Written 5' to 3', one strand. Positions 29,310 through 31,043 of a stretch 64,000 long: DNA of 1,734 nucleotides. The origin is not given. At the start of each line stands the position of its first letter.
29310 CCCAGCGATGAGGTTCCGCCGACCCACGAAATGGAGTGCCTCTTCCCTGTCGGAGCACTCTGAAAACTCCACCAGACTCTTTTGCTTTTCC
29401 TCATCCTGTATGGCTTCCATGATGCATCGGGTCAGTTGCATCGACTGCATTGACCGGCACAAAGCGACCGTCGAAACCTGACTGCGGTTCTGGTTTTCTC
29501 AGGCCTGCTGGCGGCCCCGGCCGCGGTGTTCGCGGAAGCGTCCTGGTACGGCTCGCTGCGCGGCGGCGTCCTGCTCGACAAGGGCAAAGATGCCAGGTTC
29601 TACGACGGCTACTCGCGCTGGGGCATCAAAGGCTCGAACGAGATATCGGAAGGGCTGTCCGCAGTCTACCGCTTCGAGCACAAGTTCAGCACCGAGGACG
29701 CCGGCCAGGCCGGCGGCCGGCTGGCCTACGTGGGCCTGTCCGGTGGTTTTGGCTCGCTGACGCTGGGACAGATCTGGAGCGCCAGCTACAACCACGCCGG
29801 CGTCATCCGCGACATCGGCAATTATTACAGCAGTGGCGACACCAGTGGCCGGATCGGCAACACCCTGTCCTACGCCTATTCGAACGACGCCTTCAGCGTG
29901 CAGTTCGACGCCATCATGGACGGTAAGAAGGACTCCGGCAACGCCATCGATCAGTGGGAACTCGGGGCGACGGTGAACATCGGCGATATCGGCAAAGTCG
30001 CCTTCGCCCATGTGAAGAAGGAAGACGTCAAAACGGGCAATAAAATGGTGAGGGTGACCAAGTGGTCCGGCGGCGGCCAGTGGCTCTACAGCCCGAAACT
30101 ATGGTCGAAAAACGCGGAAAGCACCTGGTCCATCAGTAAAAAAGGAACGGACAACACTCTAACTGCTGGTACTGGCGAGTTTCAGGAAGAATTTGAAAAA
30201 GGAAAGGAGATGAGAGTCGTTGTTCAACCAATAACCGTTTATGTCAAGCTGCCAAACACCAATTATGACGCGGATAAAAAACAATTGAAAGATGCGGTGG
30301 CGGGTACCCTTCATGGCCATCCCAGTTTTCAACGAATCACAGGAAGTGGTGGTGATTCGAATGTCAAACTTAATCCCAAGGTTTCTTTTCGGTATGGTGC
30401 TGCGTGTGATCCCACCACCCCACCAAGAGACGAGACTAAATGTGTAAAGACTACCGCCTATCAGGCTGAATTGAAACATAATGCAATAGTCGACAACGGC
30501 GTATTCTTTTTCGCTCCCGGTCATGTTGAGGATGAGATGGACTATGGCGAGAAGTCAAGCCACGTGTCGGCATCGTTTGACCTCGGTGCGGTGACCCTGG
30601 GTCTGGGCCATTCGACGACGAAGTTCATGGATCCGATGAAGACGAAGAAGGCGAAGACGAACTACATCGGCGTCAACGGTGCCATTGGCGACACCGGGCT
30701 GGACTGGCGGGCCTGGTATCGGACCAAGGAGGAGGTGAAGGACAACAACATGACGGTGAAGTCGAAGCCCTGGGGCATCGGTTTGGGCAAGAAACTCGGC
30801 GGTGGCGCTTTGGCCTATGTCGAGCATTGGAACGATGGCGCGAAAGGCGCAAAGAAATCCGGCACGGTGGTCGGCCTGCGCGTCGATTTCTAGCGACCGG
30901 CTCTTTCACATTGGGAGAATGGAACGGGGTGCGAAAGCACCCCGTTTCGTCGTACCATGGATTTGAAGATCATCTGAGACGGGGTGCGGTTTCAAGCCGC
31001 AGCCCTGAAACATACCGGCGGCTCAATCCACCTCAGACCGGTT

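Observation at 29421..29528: Every structurally intact porin has a crippled start, and the only start-competent copy is IS-disrupted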

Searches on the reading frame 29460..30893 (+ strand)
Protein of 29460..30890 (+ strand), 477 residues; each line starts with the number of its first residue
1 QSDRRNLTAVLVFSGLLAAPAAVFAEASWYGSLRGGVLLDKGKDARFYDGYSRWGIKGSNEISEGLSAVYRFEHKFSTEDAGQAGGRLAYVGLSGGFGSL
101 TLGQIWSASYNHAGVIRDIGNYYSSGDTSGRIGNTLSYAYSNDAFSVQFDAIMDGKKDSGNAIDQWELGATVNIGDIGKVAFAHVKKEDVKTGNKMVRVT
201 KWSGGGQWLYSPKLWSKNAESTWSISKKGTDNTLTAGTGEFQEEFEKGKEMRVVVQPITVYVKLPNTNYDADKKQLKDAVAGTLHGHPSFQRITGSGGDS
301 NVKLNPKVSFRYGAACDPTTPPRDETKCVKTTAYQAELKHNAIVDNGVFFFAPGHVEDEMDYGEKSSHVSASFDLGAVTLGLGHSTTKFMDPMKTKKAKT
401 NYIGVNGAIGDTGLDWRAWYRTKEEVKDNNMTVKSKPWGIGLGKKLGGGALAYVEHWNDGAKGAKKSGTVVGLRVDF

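Call 8: find_homologous_proteins(query=window:29460-30890:+)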
Query seq(477 aa) (477 aa): 470 proteins with E <= 0.001 among 8000 candidates; the best 120 are listed.
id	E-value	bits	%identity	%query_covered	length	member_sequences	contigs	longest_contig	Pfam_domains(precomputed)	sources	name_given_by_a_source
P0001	0.0e+0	1040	100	95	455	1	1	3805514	PF00267.28,PF13609.13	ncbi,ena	-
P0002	3.9e-229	779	76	99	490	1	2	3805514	PF00267.28,PF13609.13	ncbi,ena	-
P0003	3.4e-210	717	72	99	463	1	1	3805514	PF00267.28,PF13609.13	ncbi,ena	-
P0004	1.9e-199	681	67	95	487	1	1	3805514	PF00267.28,PF13609.13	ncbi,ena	-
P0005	6.6e-197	673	72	92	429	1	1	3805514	PF00267.28,PF13609.13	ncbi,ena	-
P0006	8.0e-189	646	66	95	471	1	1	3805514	PF00267.28,PF13609.13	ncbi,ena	-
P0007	1.1e-187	643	70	92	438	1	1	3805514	PF00267.28,PF13609.13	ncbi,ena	-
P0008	3.0e-182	625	68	92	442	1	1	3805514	PF00267.28,PF13609.13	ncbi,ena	-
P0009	1.8e-180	619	66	96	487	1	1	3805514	PF00267.28,PF13609.13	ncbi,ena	-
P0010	1.1e-169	583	62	100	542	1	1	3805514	PF00267.28,PF13609.13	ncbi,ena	-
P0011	9.5e-160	550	62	92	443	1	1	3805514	PF00267.28,PF13609.13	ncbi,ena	-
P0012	1.9e-143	497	53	95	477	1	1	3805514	PF00267.28,PF13609.13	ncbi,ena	-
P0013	2.0e-143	497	83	40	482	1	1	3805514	PF00267.28,PF13609.13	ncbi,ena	-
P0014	3.1e-125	437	51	99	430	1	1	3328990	PF00267.28,PF13609.13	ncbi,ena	-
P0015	7.5e-124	432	51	98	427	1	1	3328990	PF00267.28,PF13609.13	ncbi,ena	-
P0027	5.8e-104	366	46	98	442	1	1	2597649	PF00267.28,PF13609.13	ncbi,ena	-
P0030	3.1e-102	361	45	96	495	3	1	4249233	PF00267.28,PF13609.13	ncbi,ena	-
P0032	8.5e-101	356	43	99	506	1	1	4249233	PF00267.28,PF13609.13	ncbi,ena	-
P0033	2.5e-100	354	75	39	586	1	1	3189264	PF00267.28,PF13609.13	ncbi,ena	-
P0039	7.8e-89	317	67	37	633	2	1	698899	PF00267.28,PF13609.13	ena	-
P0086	3.2e-76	275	38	98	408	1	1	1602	PF00267.28,PF13609.13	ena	-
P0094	9.5e-76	273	40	97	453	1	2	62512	PF00267.28,PF13609.13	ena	-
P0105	8.9e-75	270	39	98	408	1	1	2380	PF00267.28,PF13609.13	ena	-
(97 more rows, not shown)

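Call 10: find_encoding_contigs(protein=P0003, flank=3000, max_places=3)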
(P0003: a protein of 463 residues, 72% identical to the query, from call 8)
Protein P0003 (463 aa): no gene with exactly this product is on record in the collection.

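Call 11: find_encoding_contigs(protein=P0013, flank=3000, max_places=3)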
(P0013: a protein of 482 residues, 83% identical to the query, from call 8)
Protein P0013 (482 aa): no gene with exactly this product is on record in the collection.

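Call 12: list_cluster_members(proteins=[P0001, P0003, P0013, P0010, P0002, P0014, P0027, P0033, P0032])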
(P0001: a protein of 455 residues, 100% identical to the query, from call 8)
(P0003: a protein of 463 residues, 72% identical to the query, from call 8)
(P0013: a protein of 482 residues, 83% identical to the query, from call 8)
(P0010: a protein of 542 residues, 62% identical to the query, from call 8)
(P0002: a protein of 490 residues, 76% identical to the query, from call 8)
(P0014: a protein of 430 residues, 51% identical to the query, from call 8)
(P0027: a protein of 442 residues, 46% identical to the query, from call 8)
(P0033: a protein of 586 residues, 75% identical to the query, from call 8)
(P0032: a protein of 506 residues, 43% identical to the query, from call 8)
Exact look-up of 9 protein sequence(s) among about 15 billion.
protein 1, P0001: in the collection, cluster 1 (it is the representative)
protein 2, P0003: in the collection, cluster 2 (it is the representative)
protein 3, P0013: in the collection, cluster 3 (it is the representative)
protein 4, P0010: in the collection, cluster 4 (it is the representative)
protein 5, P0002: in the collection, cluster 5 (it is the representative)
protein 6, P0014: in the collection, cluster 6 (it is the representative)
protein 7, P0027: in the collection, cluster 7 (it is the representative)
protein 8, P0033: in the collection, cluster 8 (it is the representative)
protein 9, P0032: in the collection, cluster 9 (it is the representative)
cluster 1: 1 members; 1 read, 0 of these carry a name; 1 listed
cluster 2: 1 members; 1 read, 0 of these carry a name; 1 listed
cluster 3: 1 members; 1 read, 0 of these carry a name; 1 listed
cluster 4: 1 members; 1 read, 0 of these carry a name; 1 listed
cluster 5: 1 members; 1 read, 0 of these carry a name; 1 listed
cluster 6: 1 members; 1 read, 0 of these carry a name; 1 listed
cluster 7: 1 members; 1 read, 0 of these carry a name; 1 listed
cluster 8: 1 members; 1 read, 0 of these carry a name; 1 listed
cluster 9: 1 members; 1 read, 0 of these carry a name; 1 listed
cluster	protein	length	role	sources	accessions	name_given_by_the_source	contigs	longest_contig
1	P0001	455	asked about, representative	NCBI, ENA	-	-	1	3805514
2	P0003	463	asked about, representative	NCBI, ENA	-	-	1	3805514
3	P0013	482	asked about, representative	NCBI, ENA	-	-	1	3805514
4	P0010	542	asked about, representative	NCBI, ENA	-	-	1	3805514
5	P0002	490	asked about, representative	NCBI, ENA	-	-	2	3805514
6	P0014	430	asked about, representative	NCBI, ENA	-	-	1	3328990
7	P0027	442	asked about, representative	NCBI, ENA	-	-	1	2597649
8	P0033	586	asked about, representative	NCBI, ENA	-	-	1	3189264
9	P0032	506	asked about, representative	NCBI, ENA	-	-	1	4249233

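Call 13: find_related_loci(query=P0003, collection=genome_contigs, flank=2500)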
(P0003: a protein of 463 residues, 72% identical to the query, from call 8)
Query P0003 (463 aa) in genome_contigs; peptide patterns used: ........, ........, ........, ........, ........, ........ (x = any residue, [..] = any of these).
30 stretches matched a pattern, but none encodes a relative of the query by tblastn (E <= 1e-3).

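Call 14: find_encoding_contigs(protein=P0014, flank=3000, max_places=3)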
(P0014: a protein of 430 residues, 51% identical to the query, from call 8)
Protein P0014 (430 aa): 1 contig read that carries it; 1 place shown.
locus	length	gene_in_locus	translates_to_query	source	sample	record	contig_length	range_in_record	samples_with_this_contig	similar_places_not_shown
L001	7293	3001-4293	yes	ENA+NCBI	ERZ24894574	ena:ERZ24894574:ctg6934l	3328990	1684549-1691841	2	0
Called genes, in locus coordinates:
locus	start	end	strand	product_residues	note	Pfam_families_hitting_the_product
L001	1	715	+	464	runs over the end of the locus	PF00267:Porin_1, PF13609:Porin_4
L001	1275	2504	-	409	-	PF13609:Porin_4, PF00267:Porin_1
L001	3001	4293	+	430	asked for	PF13609:Porin_4, PF00267:Porin_1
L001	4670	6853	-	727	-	PF13384:HTH_23 (faint), PF13518:HTH_28 (faint), PF13551:HTH_29 (faint), PF21804:Transposase_29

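Call 15: find_encoding_contigs(protein=P0001, flank=3000, max_places=3)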
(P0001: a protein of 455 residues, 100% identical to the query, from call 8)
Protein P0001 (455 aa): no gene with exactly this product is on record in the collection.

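Call 18: find_related_loci(query=A1, collection=genome_contigs, flank=2000)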
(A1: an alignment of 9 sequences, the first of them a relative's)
Query A1 (463 aa) in genome_contigs; peptide patterns used: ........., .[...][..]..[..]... (x = any residue, [..] = any of these).
60 stretches matched a pattern; 49 encode a relative of the query (tblastn E <= 1e-3); 49 distinct loci.
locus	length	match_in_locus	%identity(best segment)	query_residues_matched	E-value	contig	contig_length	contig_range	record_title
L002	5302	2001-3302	50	6-463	6e-130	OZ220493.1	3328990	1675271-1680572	MAG: Arenicellales bacterium isolate 47beb661-ae7e-4fa4-8a93-5fda29c9c754 genome assembly, chromosome: 1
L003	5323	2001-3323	50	6-463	7e-129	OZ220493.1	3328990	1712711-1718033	MAG: Arenicellales bacterium isolate 47beb661-ae7e-4fa4-8a93-5fda29c9c754 genome assembly, chromosome: 1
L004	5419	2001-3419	49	6-463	3e-128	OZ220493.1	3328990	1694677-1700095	MAG: Arenicellales bacterium isolate 47beb661-ae7e-4fa4-8a93-5fda29c9c754 genome assembly, chromosome: 1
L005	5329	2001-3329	48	6-463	2e-123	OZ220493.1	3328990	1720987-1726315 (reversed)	MAG: Arenicellales bacterium isolate 47beb661-ae7e-4fa4-8a93-5fda29c9c754 genome assembly, chromosome: 1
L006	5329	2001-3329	49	7-463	4e-121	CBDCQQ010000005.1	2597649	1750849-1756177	MAG: Arenicellales bacterium isolate b687d975-9751-486f-9689-3abe7c8b9e48 genome assembly, contig: contig_5, whole genom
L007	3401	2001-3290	50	1-463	2e-132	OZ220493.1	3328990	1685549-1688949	MAG: Arenicellales bacterium isolate 47beb661-ae7e-4fa4-8a93-5fda29c9c754 genome assembly, chromosome: 1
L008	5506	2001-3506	43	1-463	3e-111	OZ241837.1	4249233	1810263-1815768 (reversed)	MAG: Arenicellales bacterium isolate e136e302-b5bb-49f9-86ed-29cc4dfdc771 genome assembly, chromosome: 1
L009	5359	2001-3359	43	6-463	5e-106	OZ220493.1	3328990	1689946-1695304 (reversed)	MAG: Arenicellales bacterium isolate 47beb661-ae7e-4fa4-8a93-5fda29c9c754 genome assembly, chromosome: 1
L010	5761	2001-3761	76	3-463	3e-92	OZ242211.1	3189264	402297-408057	MAG: Arenicellales bacterium isolate 8ed00baf-69bd-4bcc-a659-9c4d27c6f14a genome assembly, chromosome: 1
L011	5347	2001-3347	42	17-463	2e-90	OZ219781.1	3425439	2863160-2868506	MAG: Arenicellales bacterium isolate 3acc40f7-a85a-494a-900f-447d5a6f54c4 genome assembly, chromosome: 1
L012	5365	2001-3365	40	17-463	2e-86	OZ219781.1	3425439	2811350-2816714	MAG: Arenicellales bacterium isolate 3acc40f7-a85a-494a-900f-447d5a6f54c4 genome assembly, chromosome: 1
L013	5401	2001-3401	40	4-463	3e-86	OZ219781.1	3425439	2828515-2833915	MAG: Arenicellales bacterium isolate 3acc40f7-a85a-494a-900f-447d5a6f54c4 genome assembly, chromosome: 1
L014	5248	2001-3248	41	6-463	3e-86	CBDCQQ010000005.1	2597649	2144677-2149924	MAG: Arenicellales bacterium isolate b687d975-9751-486f-9689-3abe7c8b9e48 genome assembly, contig: contig_5, whole genom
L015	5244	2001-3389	40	11-463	2e-88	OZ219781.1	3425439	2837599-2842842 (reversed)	MAG: Arenicellales bacterium isolate 3acc40f7-a85a-494a-900f-447d5a6f54c4 genome assembly, chromosome: 1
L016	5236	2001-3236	41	17-463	2e-81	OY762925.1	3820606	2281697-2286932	MAG: Arenicellales bacterium isolate fc57fc85-6992-497f-ba80-5e9215e941df genome assembly, chromosome: 1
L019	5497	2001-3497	34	17-463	3e-77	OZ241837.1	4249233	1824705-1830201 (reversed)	MAG: Arenicellales bacterium isolate e136e302-b5bb-49f9-86ed-29cc4dfdc771 genome assembly, chromosome: 1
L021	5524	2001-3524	66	2-463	1e-78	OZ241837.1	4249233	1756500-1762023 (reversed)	MAG: Arenicellales bacterium isolate e136e302-b5bb-49f9-86ed-29cc4dfdc771 genome assembly, chromosome: 1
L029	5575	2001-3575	51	3-463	2e-62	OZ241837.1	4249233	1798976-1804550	MAG: Arenicellales bacterium isolate e136e302-b5bb-49f9-86ed-29cc4dfdc771 genome assembly, chromosome: 1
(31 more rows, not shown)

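Call 26: search_protein_families(library=pfam, proteins=[window:29535-30893:+])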
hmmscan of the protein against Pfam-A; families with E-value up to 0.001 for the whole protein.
window:29535-30893:+ (452 aa): 2 families
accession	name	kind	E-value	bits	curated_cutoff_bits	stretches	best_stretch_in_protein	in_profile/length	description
PF13609.12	Porin_4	-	4.4e-17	63.3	27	1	3-182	19-222/310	Gram-negative porin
PF00267.27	Porin_1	-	1.3e-09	38.4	23.7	1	22-120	26-133/337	Gram-negative porin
